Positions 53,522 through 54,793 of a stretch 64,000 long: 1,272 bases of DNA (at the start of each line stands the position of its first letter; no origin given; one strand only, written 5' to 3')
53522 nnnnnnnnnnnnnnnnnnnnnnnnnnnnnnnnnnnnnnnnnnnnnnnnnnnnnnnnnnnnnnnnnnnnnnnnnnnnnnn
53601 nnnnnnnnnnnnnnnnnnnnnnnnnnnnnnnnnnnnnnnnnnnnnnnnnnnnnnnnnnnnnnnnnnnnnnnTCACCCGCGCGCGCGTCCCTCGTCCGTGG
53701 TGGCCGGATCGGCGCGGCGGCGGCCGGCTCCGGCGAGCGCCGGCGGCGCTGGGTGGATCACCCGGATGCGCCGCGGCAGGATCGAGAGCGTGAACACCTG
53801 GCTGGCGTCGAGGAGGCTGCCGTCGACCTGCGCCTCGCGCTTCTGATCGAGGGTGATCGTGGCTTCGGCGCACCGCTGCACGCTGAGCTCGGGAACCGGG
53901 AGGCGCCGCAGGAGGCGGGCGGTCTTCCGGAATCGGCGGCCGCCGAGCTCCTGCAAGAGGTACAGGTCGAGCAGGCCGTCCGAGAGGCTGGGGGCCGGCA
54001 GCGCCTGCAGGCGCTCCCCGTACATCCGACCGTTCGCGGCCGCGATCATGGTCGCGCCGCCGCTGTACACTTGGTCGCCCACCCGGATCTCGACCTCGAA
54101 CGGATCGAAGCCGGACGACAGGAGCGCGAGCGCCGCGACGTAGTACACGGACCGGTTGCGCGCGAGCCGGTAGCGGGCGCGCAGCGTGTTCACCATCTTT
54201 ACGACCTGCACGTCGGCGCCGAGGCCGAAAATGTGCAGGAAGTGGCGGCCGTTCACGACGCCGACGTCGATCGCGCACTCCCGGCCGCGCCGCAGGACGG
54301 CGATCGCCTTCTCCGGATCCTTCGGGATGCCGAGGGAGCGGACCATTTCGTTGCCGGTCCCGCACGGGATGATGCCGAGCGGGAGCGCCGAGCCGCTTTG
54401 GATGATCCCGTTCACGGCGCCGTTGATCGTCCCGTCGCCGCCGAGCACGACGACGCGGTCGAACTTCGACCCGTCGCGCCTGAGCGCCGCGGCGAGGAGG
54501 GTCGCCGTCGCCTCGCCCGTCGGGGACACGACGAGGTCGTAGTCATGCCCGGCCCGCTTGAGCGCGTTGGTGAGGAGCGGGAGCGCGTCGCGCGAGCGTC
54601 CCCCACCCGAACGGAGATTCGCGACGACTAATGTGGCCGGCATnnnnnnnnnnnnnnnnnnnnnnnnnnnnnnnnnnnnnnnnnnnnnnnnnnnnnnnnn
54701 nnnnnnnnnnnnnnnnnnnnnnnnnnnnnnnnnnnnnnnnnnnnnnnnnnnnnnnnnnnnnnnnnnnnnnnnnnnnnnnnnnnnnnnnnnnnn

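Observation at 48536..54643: Six-gene membrane-lipid operon: DAG-kinase-family lipid kinase, UgtP-like glycosyltransferase, MFS, CE4 deacetylase, LysE exporter, MFS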

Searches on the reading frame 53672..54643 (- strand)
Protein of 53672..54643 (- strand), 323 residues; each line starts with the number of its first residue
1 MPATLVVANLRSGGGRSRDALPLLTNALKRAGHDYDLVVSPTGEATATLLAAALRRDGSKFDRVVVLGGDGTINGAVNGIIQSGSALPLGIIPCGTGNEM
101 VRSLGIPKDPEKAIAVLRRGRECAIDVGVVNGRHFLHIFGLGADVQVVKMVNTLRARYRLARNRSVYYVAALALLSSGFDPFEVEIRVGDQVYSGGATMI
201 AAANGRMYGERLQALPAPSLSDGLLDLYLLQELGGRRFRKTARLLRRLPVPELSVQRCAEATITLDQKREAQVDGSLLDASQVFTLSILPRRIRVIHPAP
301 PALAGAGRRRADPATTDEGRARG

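Call 4: search_protein_families(library=pfam, proteins=[window:53672-54643:-], max_evalue=0.01)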
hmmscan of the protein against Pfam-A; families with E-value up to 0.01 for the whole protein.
window:53672-54643:- (323 aa): 3 families
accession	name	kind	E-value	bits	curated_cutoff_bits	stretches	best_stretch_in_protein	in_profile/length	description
PF00781.29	DAGK_cat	-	6.5e-29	100.5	23.6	1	5-129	3-124/125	Diacylglycerol kinase catalytic domain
PF19279.4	YegS_C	-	1.7e-13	51.1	27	1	141-296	5-157/158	YegS C-terminal NAD kinase beta sandwich-like domain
PF01513.26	NAD_kinase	-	0.0026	18.5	25.5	1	48-78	60-90/130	ATP-NAD kinase N-terminal domain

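Call 5: search_protein_families(library=ncbifam, proteins=[window:53672-54643:-], max_evalue=0.01)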
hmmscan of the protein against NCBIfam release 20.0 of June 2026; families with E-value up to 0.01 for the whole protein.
window:53672-54643:- (323 aa): 11 families
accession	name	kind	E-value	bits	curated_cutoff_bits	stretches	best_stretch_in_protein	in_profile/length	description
NF009604.0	PRK13057.1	equivalog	2.9e-41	141.4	274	1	5-301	12-298/302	lipid kinase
TIGR00147.1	TIGR00147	subfamily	9.7e-41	139.6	118.65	1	53-298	50-295/296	YegS/Rv2252/BmrU family lipid kinase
NF009874.0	PRK13337.1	equivalog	2.5e-28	98.9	385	1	6-234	7-228/305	diacylglycerol kinase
NF008882.0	PRK11914.1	equivalog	2.1e-24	86.2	302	1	6-234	13-238/306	diacylglycerol kinase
NF009605.0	PRK13059.1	equivalog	3.8e-24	85.2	313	1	34-232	30-223/295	putative lipid kinase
NF009602.0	PRK13054.1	equivalog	5.6e-24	84.8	284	1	60-300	56-295/301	lipid kinase YegS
NF040993.1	MamU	equivalog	1e-23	84.2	400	1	24-230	26-223/296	lipid kinase MamU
NF009603.0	PRK13055.1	subfamily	2.8e-23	82.4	342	1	7-232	8-229/335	diacylglycerol kinase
NF002033.0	PRK00861.1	subfamily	2.3e-22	79.1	293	1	7-300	17-307/328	putative lipid kinase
TIGR03702.1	lip_kinase_YegS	equivalog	1.3e-17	63.8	387.45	1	59-299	51-290/295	lipid kinase YegS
NF009025.0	PRK12361.1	equivalog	5.2e-13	48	505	1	4-297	244-539/546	hypothetical protein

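Call 11: search_solved_structures(query=window:53672-54643:-, max_evalue=0.001)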
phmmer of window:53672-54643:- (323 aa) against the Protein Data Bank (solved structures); distinct sequences matched with E-value up to 0.001: 8.
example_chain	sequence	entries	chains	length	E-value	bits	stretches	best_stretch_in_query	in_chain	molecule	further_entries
4wer_A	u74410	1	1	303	1.2e-24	90.3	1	4-295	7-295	Diacylglycerol kinase catalytic domain protein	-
3s40_A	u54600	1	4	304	9.6e-24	87.3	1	5-241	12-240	diacylglycerol kinase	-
4wrr_A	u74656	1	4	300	9.7e-24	87.3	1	5-241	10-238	putative diacylglycerol kinase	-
3t5p_A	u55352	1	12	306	1e-23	87.2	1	5-241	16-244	BmrU protein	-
2qv7_A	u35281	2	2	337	1.2e-18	70.6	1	6-232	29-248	Diacylglycerol Kinase DgkB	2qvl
2jgr_A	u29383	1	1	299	1.6e-16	63.6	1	14-230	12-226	YEGS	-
2bon_A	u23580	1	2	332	1.9e-16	63.3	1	14-230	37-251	LIPID KINASE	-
2p1r_A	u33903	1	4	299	5.5e-16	61.9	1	42-230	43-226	Lipid kinase yegS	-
